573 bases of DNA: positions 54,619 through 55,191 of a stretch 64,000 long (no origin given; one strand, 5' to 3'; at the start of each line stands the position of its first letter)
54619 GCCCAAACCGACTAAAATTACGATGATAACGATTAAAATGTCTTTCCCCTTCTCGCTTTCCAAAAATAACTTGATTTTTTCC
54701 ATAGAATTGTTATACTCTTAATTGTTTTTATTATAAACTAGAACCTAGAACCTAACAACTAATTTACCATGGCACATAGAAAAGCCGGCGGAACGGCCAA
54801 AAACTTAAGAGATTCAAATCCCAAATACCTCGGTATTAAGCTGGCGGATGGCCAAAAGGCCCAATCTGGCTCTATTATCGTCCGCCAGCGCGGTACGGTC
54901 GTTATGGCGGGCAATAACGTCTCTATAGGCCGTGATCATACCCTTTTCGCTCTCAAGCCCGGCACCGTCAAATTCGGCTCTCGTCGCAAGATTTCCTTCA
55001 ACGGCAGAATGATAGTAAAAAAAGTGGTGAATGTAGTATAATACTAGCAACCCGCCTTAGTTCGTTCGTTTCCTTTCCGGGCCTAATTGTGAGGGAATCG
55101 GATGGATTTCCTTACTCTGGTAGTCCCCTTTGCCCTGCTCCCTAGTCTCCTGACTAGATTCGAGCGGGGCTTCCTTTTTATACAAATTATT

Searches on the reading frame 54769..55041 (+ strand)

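Call 65: search_protein_families(library=pfam, proteins=[window:54769-55041:+], max_evalue=0.001)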
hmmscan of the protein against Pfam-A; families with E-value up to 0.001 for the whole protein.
window:54769-55041:+ (90 aa): 1 family
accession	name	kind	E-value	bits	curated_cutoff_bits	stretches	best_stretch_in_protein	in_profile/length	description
PF01016.24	Ribosomal_L27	-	9.9e-31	106.1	20.5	1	2-73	1-72/79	Ribosomal L27 protein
